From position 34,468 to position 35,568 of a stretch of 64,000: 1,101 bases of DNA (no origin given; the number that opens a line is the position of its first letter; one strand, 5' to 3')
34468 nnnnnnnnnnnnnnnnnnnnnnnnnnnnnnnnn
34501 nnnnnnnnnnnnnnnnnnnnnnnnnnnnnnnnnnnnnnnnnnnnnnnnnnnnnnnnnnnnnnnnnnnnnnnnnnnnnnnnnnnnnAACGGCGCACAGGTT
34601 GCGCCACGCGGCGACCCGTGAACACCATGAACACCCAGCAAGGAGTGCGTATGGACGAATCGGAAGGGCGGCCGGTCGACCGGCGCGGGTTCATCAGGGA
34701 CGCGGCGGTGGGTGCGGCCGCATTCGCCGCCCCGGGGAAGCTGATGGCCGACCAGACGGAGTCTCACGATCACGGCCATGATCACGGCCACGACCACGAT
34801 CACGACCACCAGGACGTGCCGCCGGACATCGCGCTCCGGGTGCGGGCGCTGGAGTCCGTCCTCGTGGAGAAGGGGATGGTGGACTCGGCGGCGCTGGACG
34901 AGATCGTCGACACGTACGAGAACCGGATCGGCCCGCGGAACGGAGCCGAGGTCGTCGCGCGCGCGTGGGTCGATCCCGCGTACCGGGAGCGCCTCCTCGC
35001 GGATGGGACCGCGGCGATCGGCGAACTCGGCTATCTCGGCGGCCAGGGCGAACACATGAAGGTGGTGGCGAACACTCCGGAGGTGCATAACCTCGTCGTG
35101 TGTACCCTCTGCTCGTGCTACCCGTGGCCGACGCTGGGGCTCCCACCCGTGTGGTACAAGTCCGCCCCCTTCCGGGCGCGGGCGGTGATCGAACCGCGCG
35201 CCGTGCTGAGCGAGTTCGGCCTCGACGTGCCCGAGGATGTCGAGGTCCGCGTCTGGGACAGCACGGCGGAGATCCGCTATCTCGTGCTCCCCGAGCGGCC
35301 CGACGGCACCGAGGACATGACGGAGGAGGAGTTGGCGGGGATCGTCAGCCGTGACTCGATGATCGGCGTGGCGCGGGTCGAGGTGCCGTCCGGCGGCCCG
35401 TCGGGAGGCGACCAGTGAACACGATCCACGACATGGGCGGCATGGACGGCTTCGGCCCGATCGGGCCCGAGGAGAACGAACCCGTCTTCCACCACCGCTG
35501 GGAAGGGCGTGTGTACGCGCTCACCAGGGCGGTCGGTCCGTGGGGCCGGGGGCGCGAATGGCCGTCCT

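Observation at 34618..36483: Cobalt-type nitrile hydratase whose alpha subunit carries a twin-arginine export signal and a His-rich metal-binding tract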

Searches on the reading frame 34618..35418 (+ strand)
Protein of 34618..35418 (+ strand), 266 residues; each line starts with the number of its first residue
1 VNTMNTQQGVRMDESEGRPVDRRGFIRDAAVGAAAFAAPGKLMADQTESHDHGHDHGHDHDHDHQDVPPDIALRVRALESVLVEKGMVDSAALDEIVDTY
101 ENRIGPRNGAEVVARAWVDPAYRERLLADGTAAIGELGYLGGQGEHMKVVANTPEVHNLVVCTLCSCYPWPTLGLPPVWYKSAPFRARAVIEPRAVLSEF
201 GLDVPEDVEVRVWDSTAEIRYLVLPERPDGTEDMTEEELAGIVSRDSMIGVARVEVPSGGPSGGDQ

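Call 3: search_protein_families(library=pfam, proteins=[window:34618-35418:+], max_evalue=0.01)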
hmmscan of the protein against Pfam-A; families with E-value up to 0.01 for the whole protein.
window:34618-35418:+ (266 aa): 2 families
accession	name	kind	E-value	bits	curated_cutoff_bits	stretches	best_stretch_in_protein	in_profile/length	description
PF02979.21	NHase_alpha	-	1.1e-89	299.2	27.2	1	71-252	3-184/184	Nitrile hydratase, alpha chain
PF14407.11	Frankia_peptide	-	1.3e-05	25.9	48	1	111-140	3-33/63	Ribosomally synthesized peptide prototyped by Frankia Franean1_4349.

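Call 4: search_protein_families(library=ncbifam, proteins=[window:34618-35418:+], max_evalue=0.01)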
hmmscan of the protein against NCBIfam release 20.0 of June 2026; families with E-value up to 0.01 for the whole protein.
window:34618-35418:+ (266 aa): 6 families
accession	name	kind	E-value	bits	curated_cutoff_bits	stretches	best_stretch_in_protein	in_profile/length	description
TIGR01323.1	nitrile_alph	equivalog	1.5e-94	314.9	249.85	1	70-256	2-188/189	nitrile hydratase subunit alpha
TIGR03887.1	thiocyan_alph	equivalog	3.1e-54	183.9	291.45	1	77-252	12-195/200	thiocyanate hydrolase subunit gamma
TIGR03793.1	leader_NHLP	domain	1.4e-17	63.3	50.9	2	184-241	18-73/77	NHLP leader peptide family RiPP precursor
TIGR04351.1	TOMM_nitrile_2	subfamily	5.8e-09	35.4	65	1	110-145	3-38/48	TIGR04351 family putative TOMM peptide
NF038399.1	NH_RiPP_Os17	domain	7.5e-05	22.7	40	1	111-139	5-33/63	Os1348 family NHLP clan protein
TIGR01409.1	TAT_signal_seq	domain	0.0066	16.8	16.7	0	20-38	1-19/29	twin-arginine translocation signal domain-containing protein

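Call 6: find_homologous_proteins(query=window:34651-35418:+, max_evalue=1e-10)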
Query window:34651-35418:+ (255 aa): 8000 proteins with E <= 1e-10 among 8000 candidates; the best 120 are listed.
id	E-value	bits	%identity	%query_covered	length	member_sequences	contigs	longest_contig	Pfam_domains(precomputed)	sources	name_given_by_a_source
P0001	7.7e-169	578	100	100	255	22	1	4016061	PF14407.12,PF02979.22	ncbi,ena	-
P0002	3.1e-167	572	99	100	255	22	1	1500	PF02979.22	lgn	-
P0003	1.4e-156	537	93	100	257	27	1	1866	PF14407.12,PF02979.22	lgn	-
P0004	1.9e-151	521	90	100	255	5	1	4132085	PF02979.22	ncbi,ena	-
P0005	3.0e-151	520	91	99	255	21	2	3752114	PF02979.22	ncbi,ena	-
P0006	5.3e-151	519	92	100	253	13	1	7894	PF02979.22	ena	-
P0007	1.2e-149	515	91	98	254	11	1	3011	PF02979.22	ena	-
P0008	2.1e-149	514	90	100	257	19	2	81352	PF02979.22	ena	-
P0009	9.0e-145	499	85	100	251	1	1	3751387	PF02979.22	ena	-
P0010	4.4e-144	496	86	98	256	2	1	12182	PF02979.22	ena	-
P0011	4.6e-143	493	83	100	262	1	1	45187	PF02979.22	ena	-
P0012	1.5e-140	485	86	100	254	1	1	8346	PF02979.22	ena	-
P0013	1.5e-129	449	78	99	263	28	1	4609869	PF10518.15,PF02979.22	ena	-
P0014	3.3e-129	448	76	78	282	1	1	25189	PF14407.12,PF02979.22,PF27793.1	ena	-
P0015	5.7e-127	440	75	98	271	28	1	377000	PF02979.22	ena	-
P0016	5.2e-126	437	78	99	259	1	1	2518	PF14407.12,PF02979.22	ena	-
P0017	2.3e-117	409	84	76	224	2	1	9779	PF14407.12,PF02979.22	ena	-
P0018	2.3e-117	409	86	77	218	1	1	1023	PF02979.22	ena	-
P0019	1.4e-115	403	83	78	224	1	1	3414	PF14407.12,PF02979.22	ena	-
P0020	1.7e-115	403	83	77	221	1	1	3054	PF14407.12,PF02979.22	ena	-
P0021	3.3e-115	402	82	78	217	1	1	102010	PF14407.12,PF02979.22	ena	-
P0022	9.2e-115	400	83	78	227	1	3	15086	PF14407.12,PF02979.22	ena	-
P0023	3.4e-114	399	81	76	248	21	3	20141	PF02979.22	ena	-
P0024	4.3e-114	398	86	80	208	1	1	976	PF14407.12,PF02979.22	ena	-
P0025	1.1e-113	397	83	78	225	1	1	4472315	PF02979.22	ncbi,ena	-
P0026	2.0e-113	396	72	98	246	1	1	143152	PF02979.22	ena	-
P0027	2.1e-113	396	81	76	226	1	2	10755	PF14407.12,PF02979.22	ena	-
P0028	3.8e-113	395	86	75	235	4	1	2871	PF14407.12,PF02979.22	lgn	-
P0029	4.2e-113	395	84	78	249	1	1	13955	PF02979.22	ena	-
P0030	5.0e-113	395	82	77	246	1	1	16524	PF02979.22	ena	-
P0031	7.2e-113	394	82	80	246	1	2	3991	PF02979.22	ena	-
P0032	7.6e-113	394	67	96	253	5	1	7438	PF10518.15,PF02979.22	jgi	-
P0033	8.4e-113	394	82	80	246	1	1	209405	PF02979.22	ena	-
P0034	1.0e-112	394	82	78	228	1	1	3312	PF14407.12,PF02979.22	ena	-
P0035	1.3e-112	393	83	78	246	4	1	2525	PF02979.22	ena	-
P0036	1.6e-112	393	82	80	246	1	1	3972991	PF02979.22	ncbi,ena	-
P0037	1.6e-112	393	70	96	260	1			PF02979.22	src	-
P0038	1.7e-112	393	83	78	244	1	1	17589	PF02979.22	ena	-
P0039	2.1e-112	393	80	80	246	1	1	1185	PF02979.22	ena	-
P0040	2.1e-112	393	82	79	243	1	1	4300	PF02979.22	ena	-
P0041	2.2e-112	393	81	80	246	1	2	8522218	PF02979.22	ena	-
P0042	3.1e-112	392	71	95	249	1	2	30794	PF02979.22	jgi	jgi:nitrile hydratase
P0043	4.1e-112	392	80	78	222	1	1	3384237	PF14407.12,PF02979.22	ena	-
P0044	4.1e-112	392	90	76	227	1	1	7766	PF02979.22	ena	-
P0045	6.0e-112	391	82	78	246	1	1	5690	PF02979.22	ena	-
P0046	6.7e-112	391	82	77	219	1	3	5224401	PF14407.12,PF02979.22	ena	-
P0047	7.0e-112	391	72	96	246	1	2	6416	PF02979.22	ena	-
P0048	7.7e-112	391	84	75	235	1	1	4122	PF14407.12,PF02979.22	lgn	-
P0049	8.8e-112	391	81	78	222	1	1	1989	PF14407.12,PF02979.22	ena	-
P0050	8.9e-112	391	82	77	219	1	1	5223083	PF14407.12,PF02979.22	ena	-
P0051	9.2e-112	391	72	96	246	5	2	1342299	PF02979.22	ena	-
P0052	9.3e-112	391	83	77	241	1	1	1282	PF02979.22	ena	-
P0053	1.4e-111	390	72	96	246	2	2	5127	PF02979.22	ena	-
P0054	1.6e-111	390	71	98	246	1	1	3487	PF02979.22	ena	-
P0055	1.8e-111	390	74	80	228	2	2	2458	PF14407.12,PF02979.22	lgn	-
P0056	1.9e-111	390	73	95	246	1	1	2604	PF02979.22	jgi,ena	-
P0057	1.9e-111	390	69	98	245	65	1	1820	PF14407.12,PF02979.22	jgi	-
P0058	2.5e-111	389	81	79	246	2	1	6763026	PF02979.22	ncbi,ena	-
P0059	2.7e-111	389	69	98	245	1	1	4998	PF02979.22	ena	-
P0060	3.2e-111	389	72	98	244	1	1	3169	PF02979.22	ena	-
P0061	3.2e-111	389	71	97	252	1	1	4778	PF02979.22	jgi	-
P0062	3.2e-111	389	71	97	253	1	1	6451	PF02979.22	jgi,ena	-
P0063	3.2e-111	389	71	97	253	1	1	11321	PF02979.22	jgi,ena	-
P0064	3.3e-111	389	71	97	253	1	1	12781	PF02979.22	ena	-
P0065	3.3e-111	389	82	78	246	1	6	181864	PF02979.22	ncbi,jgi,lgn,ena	-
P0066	3.6e-111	389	74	82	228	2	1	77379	PF14407.12,PF02979.22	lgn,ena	-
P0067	4.3e-111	388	70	97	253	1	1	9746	PF02979.22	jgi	-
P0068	4.6e-111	388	83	76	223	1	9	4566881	PF14407.12,PF02979.22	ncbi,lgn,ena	-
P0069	4.7e-111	388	73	96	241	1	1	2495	PF02979.22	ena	-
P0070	4.9e-111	388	74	82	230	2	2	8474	PF14407.12,PF02979.22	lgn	-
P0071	4.9e-111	388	68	95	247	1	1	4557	PF02979.22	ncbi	-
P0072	5.9e-111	388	82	77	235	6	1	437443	PF14407.12,PF02979.22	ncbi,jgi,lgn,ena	-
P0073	7.2e-111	388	70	97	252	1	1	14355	PF02979.22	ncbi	-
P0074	7.3e-111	388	72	98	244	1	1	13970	PF02979.22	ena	-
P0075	7.5e-111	388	70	97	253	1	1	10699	PF02979.22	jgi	-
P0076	7.5e-111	388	70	97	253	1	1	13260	PF02979.22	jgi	-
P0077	7.6e-111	388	80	75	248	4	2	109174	PF02979.22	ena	-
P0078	8.3e-111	387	81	79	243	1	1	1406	PF02979.22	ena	-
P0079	9.0e-111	387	72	98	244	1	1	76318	PF02979.22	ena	-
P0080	9.1e-111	387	81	78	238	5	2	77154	PF14407.12,PF02979.22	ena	-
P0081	9.1e-111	387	70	97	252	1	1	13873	PF02979.22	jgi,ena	-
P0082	9.9e-111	387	79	78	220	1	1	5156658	PF14407.12,PF02979.22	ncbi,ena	-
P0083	1.0e-110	387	82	77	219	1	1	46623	PF02979.22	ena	-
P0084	1.1e-110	387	81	78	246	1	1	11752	PF02979.22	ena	-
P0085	1.1e-110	387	80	76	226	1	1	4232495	PF14407.12,PF02979.22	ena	-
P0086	1.1e-110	387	83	78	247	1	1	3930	PF02979.22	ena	-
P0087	1.2e-110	387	70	98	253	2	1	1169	PF02979.22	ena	-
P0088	1.2e-110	387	70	95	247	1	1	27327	PF02979.22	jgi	jgi:nitrile hydratase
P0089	1.2e-110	387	69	99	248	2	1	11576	PF02979.22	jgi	jgi:nitrile hydratase subunit alpha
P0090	1.2e-110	387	77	84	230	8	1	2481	PF02979.22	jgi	-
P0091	1.3e-110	387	83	78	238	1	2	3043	PF02979.22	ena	-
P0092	1.4e-110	387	82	75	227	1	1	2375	PF14407.12,PF02979.22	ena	-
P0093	1.4e-110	387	70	98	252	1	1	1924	PF02979.22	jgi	-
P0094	1.5e-110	387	71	96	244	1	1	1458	PF02979.22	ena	-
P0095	1.5e-110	387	70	97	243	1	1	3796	PF02979.22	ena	-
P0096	1.8e-110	386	73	96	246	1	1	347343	PF02979.22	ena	-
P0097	1.9e-110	386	81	78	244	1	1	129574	PF02979.22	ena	-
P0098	1.9e-110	386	71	96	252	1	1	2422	PF02979.22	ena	-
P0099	2.2e-110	386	82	76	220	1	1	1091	PF14407.12,PF02979.22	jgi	jgi:nitrile hydratase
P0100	2.8e-110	386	71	98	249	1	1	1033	PF02979.22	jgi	jgi:nitrile hydratase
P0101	2.9e-110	386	81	77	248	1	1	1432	PF14407.12,PF02979.22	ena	-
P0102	2.9e-110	386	82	76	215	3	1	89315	PF14407.12,PF02979.22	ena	-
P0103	2.9e-110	386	80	76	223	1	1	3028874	PF14407.12,PF02979.22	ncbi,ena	-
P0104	3.1e-110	386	67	97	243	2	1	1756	PF02979.22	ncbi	-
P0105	3.2e-110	385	67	99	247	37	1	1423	PF14407.12,PF02979.22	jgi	-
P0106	3.5e-110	385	82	78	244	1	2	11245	PF02979.22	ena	-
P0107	3.6e-110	385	70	96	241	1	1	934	PF14407.12,PF02979.22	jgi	jgi:nitrile hydratase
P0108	3.7e-110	385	68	99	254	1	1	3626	PF14407.12,PF02979.22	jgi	jgi:nitrile hydratase subunit alpha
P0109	4.0e-110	385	82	78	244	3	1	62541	PF02979.22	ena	-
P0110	4.3e-110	385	80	79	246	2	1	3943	PF02979.22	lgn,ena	-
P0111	4.3e-110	385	77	77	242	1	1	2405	PF02979.22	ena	-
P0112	4.4e-110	385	82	76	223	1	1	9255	PF14407.12,PF02979.22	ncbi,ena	-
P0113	4.5e-110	385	70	97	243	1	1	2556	PF02979.22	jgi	jgi:nitrile hydratase subunit alpha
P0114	4.6e-110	385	82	78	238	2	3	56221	PF02979.22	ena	-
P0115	5.3e-110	385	81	78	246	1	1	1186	PF02979.22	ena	-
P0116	5.4e-110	385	71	98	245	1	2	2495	PF02979.22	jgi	jgi:nitrile hydratase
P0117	5.5e-110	385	72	96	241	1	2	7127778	PF02979.22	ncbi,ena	-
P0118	5.7e-110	385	82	78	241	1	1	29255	PF02979.22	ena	-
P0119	5.7e-110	385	70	96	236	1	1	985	PF02979.22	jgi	-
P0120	5.9e-110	385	71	95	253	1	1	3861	PF02979.22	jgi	-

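Call 8: find_encoding_contigs(protein=P0001, flank=10000, max_places=3)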
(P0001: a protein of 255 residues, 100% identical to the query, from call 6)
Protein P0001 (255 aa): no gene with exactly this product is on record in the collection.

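Call 12: list_cluster_members(proteins=[P0001, P0004, P0005, P0036, P0058, P0065, P0071, P0117, P0025, P0068])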
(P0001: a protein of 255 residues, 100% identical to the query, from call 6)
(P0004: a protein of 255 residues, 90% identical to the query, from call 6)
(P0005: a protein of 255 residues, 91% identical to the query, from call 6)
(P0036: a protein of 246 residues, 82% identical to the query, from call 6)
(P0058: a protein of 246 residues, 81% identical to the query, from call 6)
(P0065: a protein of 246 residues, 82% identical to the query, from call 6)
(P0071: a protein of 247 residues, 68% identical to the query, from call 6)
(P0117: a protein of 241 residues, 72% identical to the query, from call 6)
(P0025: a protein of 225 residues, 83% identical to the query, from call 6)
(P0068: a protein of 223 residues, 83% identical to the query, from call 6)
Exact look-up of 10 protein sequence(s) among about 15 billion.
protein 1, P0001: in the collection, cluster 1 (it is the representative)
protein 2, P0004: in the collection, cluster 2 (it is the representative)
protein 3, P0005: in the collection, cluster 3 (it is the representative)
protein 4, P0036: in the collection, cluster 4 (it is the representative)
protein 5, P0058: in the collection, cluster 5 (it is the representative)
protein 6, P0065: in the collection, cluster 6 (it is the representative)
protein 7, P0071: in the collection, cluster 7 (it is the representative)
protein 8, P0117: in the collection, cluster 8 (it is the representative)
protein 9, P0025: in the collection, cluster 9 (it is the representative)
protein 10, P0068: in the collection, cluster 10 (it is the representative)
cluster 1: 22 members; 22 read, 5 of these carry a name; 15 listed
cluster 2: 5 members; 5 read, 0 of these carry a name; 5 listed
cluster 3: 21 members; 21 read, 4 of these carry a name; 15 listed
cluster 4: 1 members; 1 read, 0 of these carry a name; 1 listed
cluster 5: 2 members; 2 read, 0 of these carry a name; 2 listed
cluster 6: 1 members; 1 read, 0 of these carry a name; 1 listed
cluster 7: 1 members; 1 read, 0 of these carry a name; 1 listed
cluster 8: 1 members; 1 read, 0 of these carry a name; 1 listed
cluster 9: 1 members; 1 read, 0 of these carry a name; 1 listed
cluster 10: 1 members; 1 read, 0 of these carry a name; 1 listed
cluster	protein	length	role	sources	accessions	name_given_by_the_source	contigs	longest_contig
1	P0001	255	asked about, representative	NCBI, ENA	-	-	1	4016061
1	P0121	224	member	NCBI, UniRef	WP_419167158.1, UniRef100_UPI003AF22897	nitrile hydratase subunit alpha [Candidatus Palauibacter sp.] | nitrile hydratase subunit alpha n=1 Tax=Candidatus Palauibacter sp. TaxID=3101350 ...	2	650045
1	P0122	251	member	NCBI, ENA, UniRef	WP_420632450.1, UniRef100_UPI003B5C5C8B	nitrile hydratase subunit alpha [Candidatus Palauibacter sp.] | nitrile hydratase subunit alpha n=1 Tax=Candidatus Palauibacter sp. TaxID=3101350 ...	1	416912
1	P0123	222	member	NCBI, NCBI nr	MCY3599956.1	MAG: nitrile hydratase subunit alpha [Gemmatimonadetes bacterium] | nitrile hydratase subunit alpha [Candidatus Palauibacter australiensis]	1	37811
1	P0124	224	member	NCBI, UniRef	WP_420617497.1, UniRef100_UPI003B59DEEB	nitrile hydratase subunit alpha [Candidatus Palauibacter sp.] | nitrile hydratase subunit alpha n=1 Tax=Candidatus Palauibacter sp. TaxID=3101350 ...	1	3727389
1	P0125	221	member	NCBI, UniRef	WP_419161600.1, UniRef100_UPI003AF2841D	nitrile hydratase subunit alpha [Candidatus Palauibacter sp.] | nitrile hydratase subunit alpha n=1 Tax=Candidatus Palauibacter sp. TaxID=3101350 ...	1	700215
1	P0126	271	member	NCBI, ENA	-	-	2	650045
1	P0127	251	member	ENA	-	-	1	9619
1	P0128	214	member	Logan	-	-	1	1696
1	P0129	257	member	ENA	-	-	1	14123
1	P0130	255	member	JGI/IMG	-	-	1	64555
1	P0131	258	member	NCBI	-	-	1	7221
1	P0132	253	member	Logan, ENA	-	-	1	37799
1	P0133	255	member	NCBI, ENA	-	-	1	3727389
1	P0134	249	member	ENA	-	-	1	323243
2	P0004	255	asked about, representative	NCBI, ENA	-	-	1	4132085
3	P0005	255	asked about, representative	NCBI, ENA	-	-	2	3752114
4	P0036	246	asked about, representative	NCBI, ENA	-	-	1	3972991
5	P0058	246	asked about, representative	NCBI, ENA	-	-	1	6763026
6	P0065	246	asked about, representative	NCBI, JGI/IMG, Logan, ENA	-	-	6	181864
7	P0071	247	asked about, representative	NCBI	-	-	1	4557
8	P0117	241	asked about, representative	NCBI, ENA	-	-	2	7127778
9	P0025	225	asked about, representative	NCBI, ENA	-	-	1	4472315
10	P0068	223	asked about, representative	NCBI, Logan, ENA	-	-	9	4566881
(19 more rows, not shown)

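Call 14: find_related_loci(query=A1, collection=genome_contigs, flank=8000)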
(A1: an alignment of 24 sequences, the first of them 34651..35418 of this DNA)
Query A1 (255 aa) in genome_contigs; peptide patterns used: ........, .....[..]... (x = any residue, [..] = any of these).
599 stretches matched a pattern (row limit reached: there are more); 599 encode a relative of the query (tblastn E <= 1e-3); the best 80 are kept; 80 distinct loci.
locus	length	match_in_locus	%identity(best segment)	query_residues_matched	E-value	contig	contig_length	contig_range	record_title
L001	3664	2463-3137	67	25-249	5e-105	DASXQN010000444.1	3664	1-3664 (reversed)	MAG TPA_asm: Anaerolineales bacterium isolate SMAG_U4614 k141_449826, whole genome shotgun sequence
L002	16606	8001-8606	75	45-246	1e-100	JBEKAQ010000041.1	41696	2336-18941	MAG: Bryobacteraceae bacterium isolate SPRUCE 116 SPRUCE_116_41, whole genome shotgun sequence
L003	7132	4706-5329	71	42-247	1e-99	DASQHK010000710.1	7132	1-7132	MAG TPA_asm: Bryobacterales bacterium isolate SMAG_U11831 k141_635550, whole genome shotgun sequence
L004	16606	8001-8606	69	48-249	7e-97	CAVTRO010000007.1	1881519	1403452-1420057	MAG: uncultured Alphaproteobacteria bacterium isolate MFD09603.bin.1.115 genome assembly, contig: contig_7010, whole gen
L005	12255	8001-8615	68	45-249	2e-96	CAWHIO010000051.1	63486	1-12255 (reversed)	MAG: uncultured Alphaproteobacteria bacterium isolate MFD01872.bin.3.390 genome assembly, contig: contig_53166, whole ge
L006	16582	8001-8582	82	54-247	2e-100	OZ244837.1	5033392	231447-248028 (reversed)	MAG: Longimicrobiales bacterium isolate 48aeeb49-8e18-4534-9786-cea19b553b3a genome assembly, chromosome: 1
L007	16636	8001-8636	69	29-243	8e-96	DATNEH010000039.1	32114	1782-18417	MAG TPA_asm: Caulobacteraceae bacterium isolate SMAG_U11263 k141_2329537, whole genome shotgun sequence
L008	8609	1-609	70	50-252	1e-95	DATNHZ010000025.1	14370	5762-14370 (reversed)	MAG TPA_asm: Steroidobacteraceae bacterium isolate SMAG_U11360 k141_374585, whole genome shotgun sequence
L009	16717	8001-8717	61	1-251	5e-95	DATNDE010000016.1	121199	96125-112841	MAG TPA_asm: Steroidobacteraceae bacterium isolate SMAG_U11234 k141_2975205, whole genome shotgun sequence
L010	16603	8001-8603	70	49-249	9e-95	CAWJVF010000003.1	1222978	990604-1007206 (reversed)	MAG: uncultured Acidobacteriota bacterium isolate MFD00964.bin.2.241 genome assembly, contig: contig_38358, whole genome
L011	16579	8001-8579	73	54-246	2e-94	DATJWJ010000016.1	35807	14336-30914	MAG TPA_asm: Bryobacteraceae bacterium isolate SMAG_U15096 k141_3222817, whole genome shotgun sequence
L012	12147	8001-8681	63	10-240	3e-94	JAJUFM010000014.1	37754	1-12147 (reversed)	MAG: Rhodospirillaceae bacterium isolate bin11 k141_36929_length_37754_cov_780.9109, whole genome shotgun sequence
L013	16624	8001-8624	67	48-255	9e-94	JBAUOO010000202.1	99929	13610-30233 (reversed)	MAG: Steroidobacteraceae bacterium isolate MFD04660_ilm_asm_bin42 k127_23981, whole genome shotgun sequence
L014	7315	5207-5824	66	47-252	7e-94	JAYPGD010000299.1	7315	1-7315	MAG: Verrucomicrobiales bacterium isolate 139578_S179_metabat_bins_sspec.tsv.164_sub NODE_11088_length_7315_cov_5.607300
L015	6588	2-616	72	45-249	5e-93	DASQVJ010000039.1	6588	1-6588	MAG TPA_asm: Bryobacteraceae bacterium isolate SMAG_U10984 k141_318225, whole genome shotgun sequence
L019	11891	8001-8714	60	1-249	8e-93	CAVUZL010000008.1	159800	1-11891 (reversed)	MAG: uncultured Acidobacteriota bacterium isolate MFD05521.bin.2.215 genome assembly, contig: contig_24559, whole genome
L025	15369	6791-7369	72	54-246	2e-91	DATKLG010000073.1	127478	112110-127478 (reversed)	MAG TPA_asm: Steroidobacteraceae bacterium isolate SMAG_U14679 k141_3951416, whole genome shotgun sequence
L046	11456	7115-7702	69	54-249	3e-88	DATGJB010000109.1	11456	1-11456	MAG TPA_asm: Chloroflexota bacterium isolate SMAG_U9822 k141_980459, whole genome shotgun sequence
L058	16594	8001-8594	66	50-249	4e-87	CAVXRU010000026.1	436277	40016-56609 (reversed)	MAG: uncultured Acidobacteriaceae bacterium isolate MFD00731.bin.3.75 genome assembly, contig: contig_2616, whole genome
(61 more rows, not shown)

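Call 19: find_encoding_contigs(protein=P0005, flank=6000, max_places=4)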
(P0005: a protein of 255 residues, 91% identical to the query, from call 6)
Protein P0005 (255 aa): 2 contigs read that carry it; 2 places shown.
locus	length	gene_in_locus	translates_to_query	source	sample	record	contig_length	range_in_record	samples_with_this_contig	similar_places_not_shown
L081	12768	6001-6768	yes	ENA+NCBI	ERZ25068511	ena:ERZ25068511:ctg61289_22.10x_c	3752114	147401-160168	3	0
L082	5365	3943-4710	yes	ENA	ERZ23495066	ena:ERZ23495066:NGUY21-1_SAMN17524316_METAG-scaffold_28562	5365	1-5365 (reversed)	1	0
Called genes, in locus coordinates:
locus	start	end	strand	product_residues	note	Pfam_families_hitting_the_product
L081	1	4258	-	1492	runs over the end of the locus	-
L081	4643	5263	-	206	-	PF02775:TPP_enzyme_C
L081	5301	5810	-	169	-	PF02776:TPP_enzyme_N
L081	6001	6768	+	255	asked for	PF02979:NHase_alpha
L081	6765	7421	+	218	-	PF21006:NHase_beta_N, PF02211:NHase_beta_C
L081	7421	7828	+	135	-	PF21006:NHase_beta_N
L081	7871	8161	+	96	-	PF02604:PhdYeFM_antitox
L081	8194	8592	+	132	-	-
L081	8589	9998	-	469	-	PF09587:PGA_cap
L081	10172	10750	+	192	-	PF00440:TetR_N (weak)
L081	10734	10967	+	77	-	-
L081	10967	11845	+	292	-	PF04116:FA_hydroxylase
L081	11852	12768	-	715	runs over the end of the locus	-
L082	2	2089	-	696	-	?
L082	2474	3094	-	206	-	PF02775:TPP_enzyme_C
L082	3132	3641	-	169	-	PF02776:TPP_enzyme_N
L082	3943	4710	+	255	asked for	PF02979:NHase_alpha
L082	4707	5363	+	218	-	PF21006:NHase_beta_N, PF02211:NHase_beta_C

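Call 20: find_encoding_contigs(protein=P0013, flank=6000, max_places=3)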
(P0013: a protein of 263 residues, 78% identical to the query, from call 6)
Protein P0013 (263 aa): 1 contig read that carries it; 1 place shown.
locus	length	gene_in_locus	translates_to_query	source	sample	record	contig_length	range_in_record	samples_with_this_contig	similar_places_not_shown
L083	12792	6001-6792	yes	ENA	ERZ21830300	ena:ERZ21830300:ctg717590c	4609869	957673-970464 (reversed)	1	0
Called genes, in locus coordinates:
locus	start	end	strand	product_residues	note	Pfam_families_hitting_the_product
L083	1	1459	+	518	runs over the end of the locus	PF12797:Fer4_2 (faint), PF13247:Fer4_11, PF13187:Fer4_9 (weak), PF00037:Fer4 (weak), PF12837:Fer4_6 (weak), PF13237:Fer4_10 (weak), PF12838:Fer4_7 (weak), PF03916:NrfD, +3 more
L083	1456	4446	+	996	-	PF04879:Molybdop_Fe4S4, PF00384:Molybdopterin, PF01568:Molydop_binding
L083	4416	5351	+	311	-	PF02613:Nitrate_red_del (faint)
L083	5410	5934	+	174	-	PF07883:Cupin_2 (faint)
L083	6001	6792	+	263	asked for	PF10518:TAT_signal (faint), PF02979:NHase_alpha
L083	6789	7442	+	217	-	PF21006:NHase_beta_N, PF02211:NHase_beta_C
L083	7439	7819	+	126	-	PF21006:NHase_beta_N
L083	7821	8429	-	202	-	PF07889:DUF1664 (faint), PF01442:Apolipoprotein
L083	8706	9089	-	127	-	PF04241:DUF423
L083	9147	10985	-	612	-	PF01019:G_glu_transpept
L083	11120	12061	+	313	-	PF02274:ADI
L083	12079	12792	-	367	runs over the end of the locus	PF13784:Fic_N, PF02661:Fic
